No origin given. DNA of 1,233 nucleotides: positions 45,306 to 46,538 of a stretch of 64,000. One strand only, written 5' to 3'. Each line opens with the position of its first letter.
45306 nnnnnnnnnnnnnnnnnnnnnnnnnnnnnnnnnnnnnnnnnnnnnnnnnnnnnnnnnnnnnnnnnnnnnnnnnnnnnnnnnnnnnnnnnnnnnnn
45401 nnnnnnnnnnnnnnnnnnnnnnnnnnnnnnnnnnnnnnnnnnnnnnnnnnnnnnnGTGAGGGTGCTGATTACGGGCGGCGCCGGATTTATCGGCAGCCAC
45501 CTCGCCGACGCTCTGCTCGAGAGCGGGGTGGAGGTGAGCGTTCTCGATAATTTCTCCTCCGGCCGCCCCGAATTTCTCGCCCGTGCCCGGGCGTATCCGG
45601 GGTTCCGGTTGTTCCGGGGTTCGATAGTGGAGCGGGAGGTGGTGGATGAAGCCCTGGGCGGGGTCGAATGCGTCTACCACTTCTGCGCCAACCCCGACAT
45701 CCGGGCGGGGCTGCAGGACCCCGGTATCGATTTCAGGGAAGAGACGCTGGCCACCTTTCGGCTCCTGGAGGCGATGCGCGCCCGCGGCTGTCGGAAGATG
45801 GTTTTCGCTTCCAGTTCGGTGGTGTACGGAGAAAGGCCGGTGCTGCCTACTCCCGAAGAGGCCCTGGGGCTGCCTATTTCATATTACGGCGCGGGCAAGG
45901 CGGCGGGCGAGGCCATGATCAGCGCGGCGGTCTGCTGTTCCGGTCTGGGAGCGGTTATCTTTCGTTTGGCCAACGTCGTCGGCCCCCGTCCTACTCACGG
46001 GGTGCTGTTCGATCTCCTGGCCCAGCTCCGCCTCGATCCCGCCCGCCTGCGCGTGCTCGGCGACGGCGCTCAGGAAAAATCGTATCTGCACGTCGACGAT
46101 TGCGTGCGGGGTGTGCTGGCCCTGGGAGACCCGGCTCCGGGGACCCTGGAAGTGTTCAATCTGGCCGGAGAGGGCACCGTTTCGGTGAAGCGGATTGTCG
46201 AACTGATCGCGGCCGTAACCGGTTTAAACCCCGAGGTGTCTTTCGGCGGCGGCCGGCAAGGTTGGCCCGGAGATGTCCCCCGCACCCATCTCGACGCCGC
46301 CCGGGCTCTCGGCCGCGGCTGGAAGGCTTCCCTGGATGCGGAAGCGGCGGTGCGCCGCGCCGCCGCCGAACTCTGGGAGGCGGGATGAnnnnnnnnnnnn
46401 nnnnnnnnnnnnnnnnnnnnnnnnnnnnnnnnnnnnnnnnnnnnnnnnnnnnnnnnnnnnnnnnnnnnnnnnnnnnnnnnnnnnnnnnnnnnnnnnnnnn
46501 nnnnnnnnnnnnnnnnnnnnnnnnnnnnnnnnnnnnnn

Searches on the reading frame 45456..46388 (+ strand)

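Call 66: search_protein_families(library=ncbifam, proteins=[window:45456-46388:+], max_evalue=0.00001)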
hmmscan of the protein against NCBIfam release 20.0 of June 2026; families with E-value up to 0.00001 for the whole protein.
window:45456-46388:+ (310 aa): 22 families
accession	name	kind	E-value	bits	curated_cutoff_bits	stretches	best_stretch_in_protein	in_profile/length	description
TIGR01179.1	galE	equivalog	3.6e-42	144.4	262.3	1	2-180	1-182/332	UDP-glucose 4-epimerase GalE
TIGR01181.1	dTDP_gluc_dehyt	equivalog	4.3e-30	104.9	365.1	1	2-302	1-307/321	dTDP-glucose 4,6-dehydratase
TIGR04180.1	EDH_00030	hypoth_equivalog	1.9e-27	96.1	475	1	3-262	1-263/297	NAD-dependent 4,6-dehydratase LegB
NF007956.0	PRK10675.1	subfamily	6.9e-23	81.3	394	1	1-179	1-185/338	UDP-glucose 4-epimerase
TIGR03466.1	HpnA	hypoth_equivalog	3.1e-16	59.2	367.65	1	1-257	1-248/327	hopanoid-associated sugar epimerase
NF043036.1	ErythonDh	equivalog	4.4e-16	59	325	1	1-157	1-162/321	D-erythronate dehydrogenase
NF011728.1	PRK15181.1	equivalog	1.3e-14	54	760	1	2-219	17-244/348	Vi polysaccharide biosynthesis UDP-N-acetylglucosaminuronic acid C-4 epimerase TviC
NF042422.1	oxyalk_red_OleD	equivalog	6.7e-14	52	580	1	1-219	1-210/329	2-alkyl-3-oxoalkanoate reductase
TIGR02197.1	heptose_epim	equivalog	3e-13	49.6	274.6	1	3-252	1-257/316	ADP-glyceromanno-heptose 6-epimerase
NF007582.0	PRK10217.1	equivalog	7.8e-12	44.9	698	1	2-253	3-268/355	dTDP-glucose 4,6-dehydratase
NF052578.1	StrlDmthSdmBMthl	equivalog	9.3e-11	42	600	1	1-257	1-247/328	sterol demethylase protein SdmB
NF042423.1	oxyalk_red_Shew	equivalog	2.6e-10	39.9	580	1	2-206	10-203/331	2-alkyl-3-oxoalkanoate reductase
NF007490.0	PRK10084.1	subfamily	2.1e-09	36.8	649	1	1-223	1-246/361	dTDP-glucose 4,6-dehydratase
NF047922.1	GDPFucSynFcl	equivalog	1.5e-08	34.4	500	1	196-301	195-296/308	GDP-L-fucose synthase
TIGR02622.1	CDP_4_6_dhtase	equivalog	2.9e-08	33.3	278.45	1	2-156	6-166/352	CDP-glucose 4,6-dehydratase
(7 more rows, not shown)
